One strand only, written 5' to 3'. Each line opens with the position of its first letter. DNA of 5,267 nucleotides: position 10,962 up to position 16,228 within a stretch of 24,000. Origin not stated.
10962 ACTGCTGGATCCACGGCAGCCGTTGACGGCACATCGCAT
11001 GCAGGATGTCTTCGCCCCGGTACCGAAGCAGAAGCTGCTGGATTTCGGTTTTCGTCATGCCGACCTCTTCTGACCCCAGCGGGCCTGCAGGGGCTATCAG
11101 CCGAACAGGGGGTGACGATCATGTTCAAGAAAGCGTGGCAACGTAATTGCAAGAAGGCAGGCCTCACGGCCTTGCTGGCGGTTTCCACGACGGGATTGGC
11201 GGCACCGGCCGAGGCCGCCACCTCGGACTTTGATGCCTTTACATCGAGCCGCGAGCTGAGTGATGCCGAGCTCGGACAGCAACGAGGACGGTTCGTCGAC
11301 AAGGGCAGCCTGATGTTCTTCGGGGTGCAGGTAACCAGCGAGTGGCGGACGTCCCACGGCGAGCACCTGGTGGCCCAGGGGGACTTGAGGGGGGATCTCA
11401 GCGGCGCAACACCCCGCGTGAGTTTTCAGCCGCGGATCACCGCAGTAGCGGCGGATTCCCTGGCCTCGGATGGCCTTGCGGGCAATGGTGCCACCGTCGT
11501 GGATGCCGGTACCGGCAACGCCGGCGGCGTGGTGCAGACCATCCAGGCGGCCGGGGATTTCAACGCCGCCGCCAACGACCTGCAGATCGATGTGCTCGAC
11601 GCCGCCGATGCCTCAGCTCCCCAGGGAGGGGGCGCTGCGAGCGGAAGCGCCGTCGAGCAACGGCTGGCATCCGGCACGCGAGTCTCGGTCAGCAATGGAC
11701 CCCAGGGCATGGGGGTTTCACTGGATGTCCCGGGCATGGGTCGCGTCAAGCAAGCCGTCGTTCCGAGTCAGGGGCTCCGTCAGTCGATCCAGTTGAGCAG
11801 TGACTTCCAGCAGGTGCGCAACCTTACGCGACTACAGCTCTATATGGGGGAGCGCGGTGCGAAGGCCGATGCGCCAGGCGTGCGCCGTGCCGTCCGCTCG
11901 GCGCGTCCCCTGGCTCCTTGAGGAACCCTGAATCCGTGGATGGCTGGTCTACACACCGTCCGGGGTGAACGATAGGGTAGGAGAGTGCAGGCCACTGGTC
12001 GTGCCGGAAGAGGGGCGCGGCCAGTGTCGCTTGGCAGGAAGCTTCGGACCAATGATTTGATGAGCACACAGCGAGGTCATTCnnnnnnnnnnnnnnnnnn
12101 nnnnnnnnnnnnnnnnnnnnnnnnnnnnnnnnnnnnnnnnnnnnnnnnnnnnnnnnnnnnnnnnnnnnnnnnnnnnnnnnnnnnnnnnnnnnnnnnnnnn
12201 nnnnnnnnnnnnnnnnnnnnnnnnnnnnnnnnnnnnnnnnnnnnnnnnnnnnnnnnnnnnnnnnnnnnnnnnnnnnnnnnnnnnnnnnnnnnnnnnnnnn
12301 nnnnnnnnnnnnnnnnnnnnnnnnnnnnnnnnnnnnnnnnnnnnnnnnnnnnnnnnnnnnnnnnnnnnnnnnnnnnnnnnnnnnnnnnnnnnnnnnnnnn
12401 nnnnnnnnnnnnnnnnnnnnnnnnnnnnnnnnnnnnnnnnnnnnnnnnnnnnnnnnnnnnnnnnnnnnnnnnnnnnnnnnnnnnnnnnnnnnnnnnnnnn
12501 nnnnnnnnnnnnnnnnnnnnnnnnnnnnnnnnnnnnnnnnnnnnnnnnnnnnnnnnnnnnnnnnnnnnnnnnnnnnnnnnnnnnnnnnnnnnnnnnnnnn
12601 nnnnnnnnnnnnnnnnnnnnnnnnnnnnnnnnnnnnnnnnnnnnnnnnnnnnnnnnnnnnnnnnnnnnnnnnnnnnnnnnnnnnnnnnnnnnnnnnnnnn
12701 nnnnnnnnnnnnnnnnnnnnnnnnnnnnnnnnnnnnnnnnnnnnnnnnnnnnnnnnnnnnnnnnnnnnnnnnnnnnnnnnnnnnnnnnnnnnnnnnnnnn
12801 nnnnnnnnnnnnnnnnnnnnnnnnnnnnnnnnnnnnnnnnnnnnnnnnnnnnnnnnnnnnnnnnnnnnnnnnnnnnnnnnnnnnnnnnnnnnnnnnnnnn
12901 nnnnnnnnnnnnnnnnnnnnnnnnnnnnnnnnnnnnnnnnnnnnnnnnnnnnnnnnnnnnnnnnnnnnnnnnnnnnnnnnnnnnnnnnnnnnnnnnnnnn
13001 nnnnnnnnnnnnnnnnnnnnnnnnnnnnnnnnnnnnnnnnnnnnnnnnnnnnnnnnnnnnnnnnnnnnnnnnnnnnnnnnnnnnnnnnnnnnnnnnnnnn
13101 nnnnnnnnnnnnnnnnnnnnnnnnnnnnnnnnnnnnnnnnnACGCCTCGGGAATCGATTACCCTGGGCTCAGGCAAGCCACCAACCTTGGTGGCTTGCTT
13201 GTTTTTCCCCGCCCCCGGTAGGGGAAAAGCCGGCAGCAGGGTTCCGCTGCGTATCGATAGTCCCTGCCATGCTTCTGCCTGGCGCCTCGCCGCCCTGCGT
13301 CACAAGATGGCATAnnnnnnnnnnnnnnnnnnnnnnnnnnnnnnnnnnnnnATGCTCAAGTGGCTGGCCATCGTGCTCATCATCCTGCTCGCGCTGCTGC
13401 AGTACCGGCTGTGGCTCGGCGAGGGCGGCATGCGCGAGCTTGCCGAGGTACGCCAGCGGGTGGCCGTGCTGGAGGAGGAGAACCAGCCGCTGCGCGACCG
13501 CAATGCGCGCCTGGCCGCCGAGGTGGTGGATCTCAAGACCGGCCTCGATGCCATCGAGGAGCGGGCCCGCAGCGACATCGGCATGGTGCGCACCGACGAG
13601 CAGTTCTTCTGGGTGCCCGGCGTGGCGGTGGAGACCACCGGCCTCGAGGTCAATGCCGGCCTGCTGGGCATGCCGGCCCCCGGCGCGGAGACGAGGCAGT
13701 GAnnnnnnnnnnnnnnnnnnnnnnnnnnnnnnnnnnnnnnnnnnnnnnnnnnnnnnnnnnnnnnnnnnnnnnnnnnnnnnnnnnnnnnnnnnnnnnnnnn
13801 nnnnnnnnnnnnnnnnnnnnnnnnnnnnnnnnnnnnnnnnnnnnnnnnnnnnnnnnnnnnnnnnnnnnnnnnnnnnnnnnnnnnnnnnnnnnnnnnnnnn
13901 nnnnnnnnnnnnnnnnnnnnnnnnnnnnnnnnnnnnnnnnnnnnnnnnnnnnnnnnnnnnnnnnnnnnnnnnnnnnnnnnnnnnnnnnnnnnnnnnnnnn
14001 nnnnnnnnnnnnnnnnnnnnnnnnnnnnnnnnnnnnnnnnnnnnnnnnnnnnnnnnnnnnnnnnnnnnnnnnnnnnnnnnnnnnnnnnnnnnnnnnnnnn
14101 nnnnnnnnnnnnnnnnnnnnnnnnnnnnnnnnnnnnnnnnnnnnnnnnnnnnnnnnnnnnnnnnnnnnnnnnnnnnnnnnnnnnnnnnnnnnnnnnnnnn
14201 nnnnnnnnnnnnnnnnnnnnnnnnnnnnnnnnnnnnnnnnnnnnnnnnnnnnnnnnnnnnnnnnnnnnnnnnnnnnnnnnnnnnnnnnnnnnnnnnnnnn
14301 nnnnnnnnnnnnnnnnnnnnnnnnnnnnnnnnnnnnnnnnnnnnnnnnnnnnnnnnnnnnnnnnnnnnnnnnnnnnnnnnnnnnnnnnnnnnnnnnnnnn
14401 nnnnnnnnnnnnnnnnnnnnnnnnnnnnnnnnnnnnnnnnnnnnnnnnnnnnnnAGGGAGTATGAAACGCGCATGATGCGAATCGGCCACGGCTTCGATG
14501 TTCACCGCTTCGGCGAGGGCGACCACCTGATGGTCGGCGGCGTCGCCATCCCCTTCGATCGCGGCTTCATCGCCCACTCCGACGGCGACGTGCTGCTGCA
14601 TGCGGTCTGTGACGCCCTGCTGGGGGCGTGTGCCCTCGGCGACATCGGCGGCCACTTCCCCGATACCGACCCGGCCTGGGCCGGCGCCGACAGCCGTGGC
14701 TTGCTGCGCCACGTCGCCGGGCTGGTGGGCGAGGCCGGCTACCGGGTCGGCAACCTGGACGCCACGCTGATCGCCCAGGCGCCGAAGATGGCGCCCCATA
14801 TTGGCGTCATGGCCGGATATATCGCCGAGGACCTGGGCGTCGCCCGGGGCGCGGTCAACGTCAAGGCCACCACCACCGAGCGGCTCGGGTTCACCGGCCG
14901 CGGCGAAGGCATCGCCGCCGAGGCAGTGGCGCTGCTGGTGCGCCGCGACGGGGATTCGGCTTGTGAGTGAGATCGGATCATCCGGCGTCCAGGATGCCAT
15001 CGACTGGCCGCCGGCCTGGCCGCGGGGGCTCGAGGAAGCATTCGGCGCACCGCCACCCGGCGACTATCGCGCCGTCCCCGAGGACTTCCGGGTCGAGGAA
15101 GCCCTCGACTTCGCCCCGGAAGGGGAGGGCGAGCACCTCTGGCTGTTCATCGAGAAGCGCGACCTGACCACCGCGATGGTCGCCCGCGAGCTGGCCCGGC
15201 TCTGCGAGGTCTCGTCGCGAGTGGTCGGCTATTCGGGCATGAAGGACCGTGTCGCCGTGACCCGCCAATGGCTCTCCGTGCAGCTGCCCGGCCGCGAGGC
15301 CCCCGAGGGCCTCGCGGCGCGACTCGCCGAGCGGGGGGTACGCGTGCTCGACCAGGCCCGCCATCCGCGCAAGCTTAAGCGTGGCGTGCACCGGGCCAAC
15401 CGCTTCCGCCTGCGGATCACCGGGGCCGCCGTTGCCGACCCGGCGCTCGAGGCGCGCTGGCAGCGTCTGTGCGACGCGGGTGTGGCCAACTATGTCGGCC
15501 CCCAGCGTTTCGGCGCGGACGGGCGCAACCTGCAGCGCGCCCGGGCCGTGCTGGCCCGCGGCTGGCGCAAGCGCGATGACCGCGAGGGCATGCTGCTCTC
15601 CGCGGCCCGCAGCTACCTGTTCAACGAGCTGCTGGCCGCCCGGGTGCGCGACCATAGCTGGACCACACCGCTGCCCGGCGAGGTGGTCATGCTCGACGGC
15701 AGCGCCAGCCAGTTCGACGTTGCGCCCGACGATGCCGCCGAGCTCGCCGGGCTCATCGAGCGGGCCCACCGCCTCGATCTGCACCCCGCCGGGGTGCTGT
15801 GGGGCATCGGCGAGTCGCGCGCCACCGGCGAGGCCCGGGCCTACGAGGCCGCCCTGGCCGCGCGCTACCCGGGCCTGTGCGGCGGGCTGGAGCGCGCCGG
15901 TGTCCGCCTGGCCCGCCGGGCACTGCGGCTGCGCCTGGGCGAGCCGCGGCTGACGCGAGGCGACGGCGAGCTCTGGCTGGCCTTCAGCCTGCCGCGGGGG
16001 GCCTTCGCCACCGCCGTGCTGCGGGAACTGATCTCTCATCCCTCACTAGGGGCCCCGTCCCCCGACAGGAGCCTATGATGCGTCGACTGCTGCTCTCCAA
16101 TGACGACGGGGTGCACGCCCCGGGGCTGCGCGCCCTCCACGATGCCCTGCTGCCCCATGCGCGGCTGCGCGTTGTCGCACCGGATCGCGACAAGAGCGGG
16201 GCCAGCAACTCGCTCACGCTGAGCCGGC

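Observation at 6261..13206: Complete Fap-type functional-amyloid secretion and assembly locus (fapABCDEF-like) with an adjacent dedicated sigma-54 activator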

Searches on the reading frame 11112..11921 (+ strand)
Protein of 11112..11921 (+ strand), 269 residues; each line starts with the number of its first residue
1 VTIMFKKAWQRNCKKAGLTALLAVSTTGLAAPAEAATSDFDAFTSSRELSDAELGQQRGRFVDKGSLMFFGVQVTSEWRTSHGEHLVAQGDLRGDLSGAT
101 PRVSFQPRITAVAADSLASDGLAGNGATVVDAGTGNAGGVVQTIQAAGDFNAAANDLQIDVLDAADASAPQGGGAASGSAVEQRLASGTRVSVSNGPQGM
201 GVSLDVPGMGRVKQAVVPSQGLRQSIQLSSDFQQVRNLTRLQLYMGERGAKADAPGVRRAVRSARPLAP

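Call 3: search_protein_families(library=pfam, proteins=[window:11112-11921:+], max_evalue=0.1)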
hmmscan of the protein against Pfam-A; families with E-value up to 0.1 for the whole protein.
window:11112-11921:+ (269 aa): 0 families

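Call 4: search_protein_families(library=ncbifam, proteins=[window:11112-11921:+], max_evalue=0.1)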
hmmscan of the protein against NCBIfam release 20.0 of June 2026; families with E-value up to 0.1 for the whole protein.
window:11112-11921:+ (269 aa): 1 family
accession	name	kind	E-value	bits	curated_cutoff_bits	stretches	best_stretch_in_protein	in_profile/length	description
NF058559.1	FblAmlydFapE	equivalog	6.5e-32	110.7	250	1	29-254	14-231/247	fibril amyloid subunit FapE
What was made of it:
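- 11112..11921 (+): fapE, a fibre-associated accessory protein. The conserved leader-like motif E48-R60 (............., 11253-11291) sits directly after the signal peptide. NCBIfam FapE NF058559: 6.5e-32 (call 4).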

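Call 47: search_protein_families(library=pfam, proteins=[L038:11280-12644:+, L032:11096-12508:+, L063:4931-6292:-, L031:3288-4637:+, L039:3348-4793:+, L017:3787-5175:-, L019:11035-12483:-], max_evalue=0.01)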
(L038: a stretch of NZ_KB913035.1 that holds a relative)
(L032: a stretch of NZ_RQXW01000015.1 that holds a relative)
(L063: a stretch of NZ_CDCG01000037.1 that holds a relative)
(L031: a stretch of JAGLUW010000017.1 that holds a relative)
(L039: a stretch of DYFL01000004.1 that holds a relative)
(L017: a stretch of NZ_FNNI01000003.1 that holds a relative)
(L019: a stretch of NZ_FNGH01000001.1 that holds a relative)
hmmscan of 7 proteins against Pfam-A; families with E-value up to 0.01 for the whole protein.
L038:11280-12644:+ (454 aa): 7 families
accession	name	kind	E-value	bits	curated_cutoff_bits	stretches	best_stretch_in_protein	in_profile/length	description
PF00158.32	Sigma54_activat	-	8.4e-72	240.8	20.2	1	149-315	1-167/168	Sigma-54 interaction domain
PF25601.1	AAA_lid_14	-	9.3e-24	83.5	27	1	321-400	1-80/87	AAA+ ATPase lid domain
PF14532.12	Sigma54_activ_2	-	7.6e-22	78.5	25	1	150-320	1-138/138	Sigma-54 interaction domain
PF20161.5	VpsR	-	1.1e-17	64.4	23.7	1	25-124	23-121/121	VpsR domain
PF02954.25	HTH_8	-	5.2e-09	36.1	22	1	411-448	5-42/42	Bacterial regulatory protein, Fis family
PF07728.20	AAA_5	-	6.7e-05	23.3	22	1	172-289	1-121/139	AAA domain (dynein-related subfamily)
PF00004.35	AAA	-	0.0063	17.4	21.2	0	173-290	1-109/131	ATPase family associated with various cellular activities (AAA)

L032:11096-12508:+ (470 aa): 11 families
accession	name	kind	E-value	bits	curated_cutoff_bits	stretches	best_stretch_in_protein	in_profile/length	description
PF00158.32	Sigma54_activat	-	2.6e-72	242.4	20.2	1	150-316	1-167/168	Sigma-54 interaction domain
PF14532.12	Sigma54_activ_2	-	3.6e-22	79.5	25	1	151-321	1-138/138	Sigma-54 interaction domain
PF25601.1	AAA_lid_14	-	1.9e-20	72.9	27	1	322-391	1-70/87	AAA+ ATPase lid domain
PF20161.5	VpsR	-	1.1e-16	61.1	23.7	1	10-119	8-115/121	VpsR domain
PF02954.25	HTH_8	-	3.6e-11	43.1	22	1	411-450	3-42/42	Bacterial regulatory protein, Fis family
PF07728.20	AAA_5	-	1.5e-07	32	22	1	173-291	1-122/139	AAA domain (dynein-related subfamily)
PF01078.27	Mg_chelatase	-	0.00035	20.5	20.3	0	229-291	93-157/207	Magnesium chelatase, subunit ChlI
PF00004.35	AAA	-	0.00097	20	21.2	1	174-305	1-125/131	ATPase family associated with various cellular activities (AAA)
PF12728.13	HTH_17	-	0.0016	19.1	27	1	430-448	5-23/51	Helix-turn-helix domain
PF18024.7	HTH_50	-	0.0044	17.1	27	1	405-452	3-49/50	Helix-turn-helix domain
PF13191.12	AAA_16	-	0.0095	16.9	32.6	0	151-210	3-63/167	AAA ATPase domain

L063:4931-6292:- (453 aa): 13 families
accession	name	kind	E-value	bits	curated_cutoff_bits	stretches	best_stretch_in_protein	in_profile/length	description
PF00158.32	Sigma54_activat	-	9.8e-67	224.3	20.2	1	153-318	2-167/168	Sigma-54 interaction domain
PF14532.12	Sigma54_activ_2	-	2.9e-23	83.1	25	1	154-323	2-138/138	Sigma-54 interaction domain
PF25601.1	AAA_lid_14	-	2e-20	72.8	27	1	324-395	1-75/87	AAA+ ATPase lid domain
PF20161.5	VpsR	-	3.5e-12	46.6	23.7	1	21-129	11-121/121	VpsR domain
PF00004.35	AAA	-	1.3e-06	29.4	21.2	1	176-294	1-110/131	ATPase family associated with various cellular activities (AAA)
PF07728.20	AAA_5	-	2.5e-06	28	22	1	175-294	1-123/139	AAA domain (dynein-related subfamily)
PF13191.12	AAA_16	-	0.00031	21.7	32.6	1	158-228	8-85/167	AAA ATPase domain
PF01078.27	Mg_chelatase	-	0.00031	20.6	20.3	0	231-293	93-157/207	Magnesium chelatase, subunit ChlI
PF02954.25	HTH_8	-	0.00033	20.7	22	1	411-449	3-41/42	Bacterial regulatory protein, Fis family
PF02796.21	HTH_7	-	0.00082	19.9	23.8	1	429-448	24-43/45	Helix-turn-helix domain of resolvase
PF12728.13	HTH_17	-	0.0013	19.4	27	1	430-452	5-27/51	Helix-turn-helix domain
PF13309.12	HTH_22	-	0.0016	18.9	29.6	1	429-447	44-62/63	HTH domain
PF13401.12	AAA_22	-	0.0093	16.7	27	0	175-213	7-45/130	AAA domain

L031:3288-4637:+ (449 aa): 7 families
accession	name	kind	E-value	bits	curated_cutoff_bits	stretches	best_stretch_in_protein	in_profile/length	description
PF00158.32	Sigma54_activat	-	5.5e-71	238.1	20.2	1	146-312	1-167/168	Sigma-54 interaction domain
PF14532.12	Sigma54_activ_2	-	1.3e-20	74.5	25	1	147-317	1-138/138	Sigma-54 interaction domain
PF25601.1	AAA_lid_14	-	3.8e-20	71.9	27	1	318-394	1-77/87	AAA+ ATPase lid domain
PF20161.5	VpsR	-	2.9e-13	50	23.7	1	7-120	9-121/121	VpsR domain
PF02954.25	HTH_8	-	9.9e-11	41.6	22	1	406-445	3-42/42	Bacterial regulatory protein, Fis family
PF07728.20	AAA_5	-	0.00057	20.3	22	1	170-287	2-122/139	AAA domain (dynein-related subfamily)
PF00004.35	AAA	-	0.0042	18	21.2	1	170-288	1-110/131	ATPase family associated with various cellular activities (AAA)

L039:3348-4793:+ (481 aa): 12 families
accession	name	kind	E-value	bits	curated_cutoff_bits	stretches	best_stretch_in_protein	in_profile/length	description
PF00158.32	Sigma54_activat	-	1.2e-71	240.2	20.2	1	178-344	1-167/168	Sigma-54 interaction domain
PF14532.12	Sigma54_activ_2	-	4.6e-22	79.2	25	1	179-349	1-138/138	Sigma-54 interaction domain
PF25601.1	AAA_lid_14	-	2.1e-21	75.9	27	1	350-428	1-79/87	AAA+ ATPase lid domain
PF20161.5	VpsR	-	7.4e-16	58.4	23.7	1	42-155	10-121/121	VpsR domain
PF02954.25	HTH_8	-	4.2e-09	36.4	22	1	438-476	3-41/42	Bacterial regulatory protein, Fis family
PF07728.20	AAA_5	-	0.00011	22.6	22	1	201-318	1-121/139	AAA domain (dynein-related subfamily)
PF00004.35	AAA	-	0.00012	22.9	21.2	1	202-333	1-125/131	ATPase family associated with various cellular activities (AAA)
PF13191.12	AAA_16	-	0.0004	21.3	32.6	1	183-254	7-85/167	AAA ATPase domain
PF13384.12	HTH_23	-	0.00046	20.4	24.6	1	440-473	5-37/50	Homeodomain-like domain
PF13518.12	HTH_28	-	0.0036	17.8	25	1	441-475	1-34/52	Helix-turn-helix domain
PF13556.12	HTH_30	-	0.007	16.6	27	0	446-472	5-31/59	PucR C-terminal helix-turn-helix domain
PF18024.7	HTH_50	-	0.0098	16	27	0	432-480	3-50/50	Helix-turn-helix domain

L017:3787-5175:- (462 aa): 10 families
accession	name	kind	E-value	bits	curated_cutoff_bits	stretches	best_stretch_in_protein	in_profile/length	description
PF00158.32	Sigma54_activat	-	2.9e-65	219.5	20.2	1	151-312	6-167/168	Sigma-54 interaction domain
PF25601.1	AAA_lid_14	-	7.5e-22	77.4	27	1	318-394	1-77/87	AAA+ ATPase lid domain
PF14532.12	Sigma54_activ_2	-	2.4e-19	70.4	25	1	152-317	6-138/138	Sigma-54 interaction domain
PF20161.5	VpsR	-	9.8e-08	32.2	23.7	1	5-114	11-117/121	VpsR domain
PF07728.20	AAA_5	-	1.4e-07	32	22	1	170-287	2-122/139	AAA domain (dynein-related subfamily)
PF02954.25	HTH_8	-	3.3e-07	30.4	22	1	408-446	3-41/42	Bacterial regulatory protein, Fis family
PF01078.27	Mg_chelatase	-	9e-07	28.9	20.3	1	227-268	95-136/207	Magnesium chelatase, subunit ChlI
PF02796.21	HTH_7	-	0.00018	22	23.8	1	421-445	19-43/45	Helix-turn-helix domain of resolvase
PF00004.35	AAA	-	0.0013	19.6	21.2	1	170-287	1-109/131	ATPase family associated with various cellular activities (AAA)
PF07724.20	AAA_2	-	0.0028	18.2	27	1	169-279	5-115/166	AAA domain (Cdc48 subfamily)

L019:11035-12483:- (482 aa): 10 families
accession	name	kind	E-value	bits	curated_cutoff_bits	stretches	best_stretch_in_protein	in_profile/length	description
PF00158.32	Sigma54_activat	-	4.4e-70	235.2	20.2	1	171-336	2-167/168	Sigma-54 interaction domain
PF25601.1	AAA_lid_14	-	1.9e-23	82.5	27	1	342-417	1-76/87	AAA+ ATPase lid domain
PF14532.12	Sigma54_activ_2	-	2.7e-21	76.7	25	1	171-341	1-138/138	Sigma-54 interaction domain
PF07728.20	AAA_5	-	7.5e-06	26.4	22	1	193-312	1-123/139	AAA domain (dynein-related subfamily)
PF02954.25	HTH_8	-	2.2e-05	24.5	22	1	432-468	5-41/42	Bacterial regulatory protein, Fis family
PF12728.13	HTH_17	-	0.0018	18.9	27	1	448-474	4-30/51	Helix-turn-helix domain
PF20161.5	VpsR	-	0.0026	17.9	23.7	1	58-133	37-112/121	VpsR domain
PF02796.21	HTH_7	-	0.0033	18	23.8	1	438-468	14-44/45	Helix-turn-helix domain of resolvase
PF00004.35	AAA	-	0.0071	17.2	21.2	0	195-326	2-126/131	ATPase family associated with various cellular activities (AAA)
PF13309.12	HTH_22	-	0.0081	16.6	29.6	0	445-466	41-62/63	HTH domain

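Call 74: search_protein_families(library=pfam, proteins=[L001:5337-5810:+, L035:4154-4552:+, L032:5824-6183:+, L019:6009-6449:+, L058:5874-6191:+], max_evalue=1)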
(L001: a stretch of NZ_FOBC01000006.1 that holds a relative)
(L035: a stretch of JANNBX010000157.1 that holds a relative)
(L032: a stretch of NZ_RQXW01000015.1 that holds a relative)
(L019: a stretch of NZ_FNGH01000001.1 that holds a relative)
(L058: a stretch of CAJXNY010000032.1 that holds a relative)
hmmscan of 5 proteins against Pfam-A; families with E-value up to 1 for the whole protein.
L001:5337-5810:+ (158 aa): 0 families

L035:4154-4552:+ (133 aa): 0 families

L032:5824-6183:+ (120 aa): 0 families

L019:6009-6449:+ (147 aa): 0 families

L058:5874-6191:+ (106 aa): 0 families

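Call 75: search_protein_families(library=ncbifam, proteins=[L001:5337-5810:+, L035:4154-4552:+, L032:5824-6183:+, L019:6009-6449:+, L001:5816-6331:+, L035:4570-5136:+], max_evalue=1)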
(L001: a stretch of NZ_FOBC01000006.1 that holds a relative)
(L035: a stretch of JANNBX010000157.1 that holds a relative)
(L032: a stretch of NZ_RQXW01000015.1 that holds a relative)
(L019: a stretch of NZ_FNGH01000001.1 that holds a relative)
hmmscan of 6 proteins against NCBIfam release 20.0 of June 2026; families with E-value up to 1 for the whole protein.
L001:5337-5810:+ (158 aa): 0 families

L035:4154-4552:+ (133 aa): 0 families

L032:5824-6183:+ (120 aa): 0 families

L019:6009-6449:+ (147 aa): 0 families

L001:5816-6331:+ (172 aa): 2 families
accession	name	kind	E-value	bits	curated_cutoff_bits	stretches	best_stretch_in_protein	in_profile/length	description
NF058617.1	chaperone_FapA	equivalog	2.5e-05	24.7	110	1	44-169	29-140/146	functional amyloid chaperone FapA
TIGR03625.1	L3_bact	equivalog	0.14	12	142.9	1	125-163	127-165/202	50S ribosomal protein L3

L035:4570-5136:+ (189 aa): 2 families
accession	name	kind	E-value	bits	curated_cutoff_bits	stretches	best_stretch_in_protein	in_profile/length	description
NF058617.1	chaperone_FapA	equivalog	4e-06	27.2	110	1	43-146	29-124/146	functional amyloid chaperone FapA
NF002056.0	PRK00886.1-5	equivalog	0.13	11.6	323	1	62-124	39-101/243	2-phosphosulfolactate phosphatase family protein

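Call 77: search_protein_families(library=ncbifam, proteins=[L017:1135-1842:+, L017:2623-3696:-, L021:1027-1740:+, L021:2447-3529:-], max_evalue=0.00001)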
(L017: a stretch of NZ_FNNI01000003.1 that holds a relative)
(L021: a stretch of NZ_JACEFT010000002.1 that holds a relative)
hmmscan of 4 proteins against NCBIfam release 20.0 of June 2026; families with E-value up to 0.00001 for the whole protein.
L017:1135-1842:+ (235 aa): 4 families
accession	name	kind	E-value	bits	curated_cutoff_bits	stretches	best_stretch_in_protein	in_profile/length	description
NF058616.2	C39_FapD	equivalog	4e-38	130.9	330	1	25-184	14-176/224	fibril amyloid maturation endopeptidase FapD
NF050078.1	pilus_FilB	exception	3.9e-35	121.6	475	1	42-184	52-195/277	putative pilus system C39 family peptidase FilB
TIGR03796.1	NHLM_micro_ABC1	equivalog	6.8e-11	41.1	853.3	1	61-190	12-130/710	NHLP family bacteriocin export ABC transporter peptidase/permease/ATPase subunit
NF045998.1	cleave_ABC_plasm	equivalog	7.5e-10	37.7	500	1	97-189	36-131/673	Mbov_0121 family peptidase domain-containing ABC transporter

L017:2623-3696:- (357 aa): 2 families
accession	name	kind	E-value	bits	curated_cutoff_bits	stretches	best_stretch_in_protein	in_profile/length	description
NF058560.1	FblAmlydTptrFapF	equivalog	1.7e-43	149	700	1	51-352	108-418/420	fibril amyloid transporter FapF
NF050079.1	pilus_FilC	exception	7.2e-25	88.1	630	1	101-353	147-377/384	putative pilus system protein FilC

L021:1027-1740:+ (237 aa): 4 families
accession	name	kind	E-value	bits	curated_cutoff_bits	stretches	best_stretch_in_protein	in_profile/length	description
NF058616.2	C39_FapD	equivalog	5e-39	133.9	330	1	26-187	15-177/224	fibril amyloid maturation endopeptidase FapD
NF050078.1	pilus_FilB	exception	6.1e-36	124.2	475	1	48-186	56-195/277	putative pilus system C39 family peptidase FilB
TIGR03796.1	NHLM_micro_ABC1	equivalog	1.1e-13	50.3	853.3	1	62-197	11-135/710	NHLP family bacteriocin export ABC transporter peptidase/permease/ATPase subunit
NF045998.1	cleave_ABC_plasm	equivalog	2.3e-10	39.4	500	1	101-195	38-135/673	Mbov_0121 family peptidase domain-containing ABC transporter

L021:2447-3529:- (360 aa): 2 families
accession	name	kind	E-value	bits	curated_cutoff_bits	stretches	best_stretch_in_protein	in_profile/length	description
NF058560.1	FblAmlydTptrFapF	equivalog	3.4e-45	154.6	700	1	34-355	90-418/420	fibril amyloid transporter FapF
NF050079.1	pilus_FilC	exception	2.4e-22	79.8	630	1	132-357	162-378/384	putative pilus system protein FilC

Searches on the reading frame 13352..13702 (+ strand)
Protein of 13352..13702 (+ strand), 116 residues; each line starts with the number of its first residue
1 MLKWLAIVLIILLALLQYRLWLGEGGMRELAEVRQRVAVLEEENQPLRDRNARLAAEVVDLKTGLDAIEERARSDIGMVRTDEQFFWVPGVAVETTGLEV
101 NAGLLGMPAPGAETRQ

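Call 52: search_protein_families(library=pfam, proteins=[window:13352-13702:+], max_evalue=0.00001)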
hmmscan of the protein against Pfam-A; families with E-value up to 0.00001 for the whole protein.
window:13352-13702:+ (116 aa): 1 family
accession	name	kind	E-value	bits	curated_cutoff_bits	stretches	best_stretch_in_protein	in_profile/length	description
PF04977.20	DivIC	-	8.9e-22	77.1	28.9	1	12-89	1-78/80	Septum formation initiator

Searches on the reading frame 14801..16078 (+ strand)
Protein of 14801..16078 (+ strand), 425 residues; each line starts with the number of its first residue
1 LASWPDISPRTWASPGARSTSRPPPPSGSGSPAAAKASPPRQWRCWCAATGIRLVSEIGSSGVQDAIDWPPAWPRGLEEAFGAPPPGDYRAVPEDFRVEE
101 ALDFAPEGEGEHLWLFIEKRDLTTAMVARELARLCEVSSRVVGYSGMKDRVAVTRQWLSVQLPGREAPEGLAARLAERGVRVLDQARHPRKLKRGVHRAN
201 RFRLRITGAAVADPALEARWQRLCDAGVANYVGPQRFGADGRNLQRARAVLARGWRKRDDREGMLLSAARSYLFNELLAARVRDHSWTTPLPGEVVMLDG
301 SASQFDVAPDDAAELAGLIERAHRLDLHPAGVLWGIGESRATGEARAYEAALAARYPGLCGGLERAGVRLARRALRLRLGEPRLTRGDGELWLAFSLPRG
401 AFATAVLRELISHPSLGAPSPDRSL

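Call 52: search_protein_families(library=pfam, proteins=[window:14801-16078:+], max_evalue=0.00001)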
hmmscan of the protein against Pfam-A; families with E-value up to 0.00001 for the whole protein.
window:14801-16078:+ (425 aa): 1 family
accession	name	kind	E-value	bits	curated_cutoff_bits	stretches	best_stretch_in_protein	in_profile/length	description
PF01142.23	TruD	-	8.6e-54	183.4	27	2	87-240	16-173/412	tRNA pseudouridine synthase D (TruD)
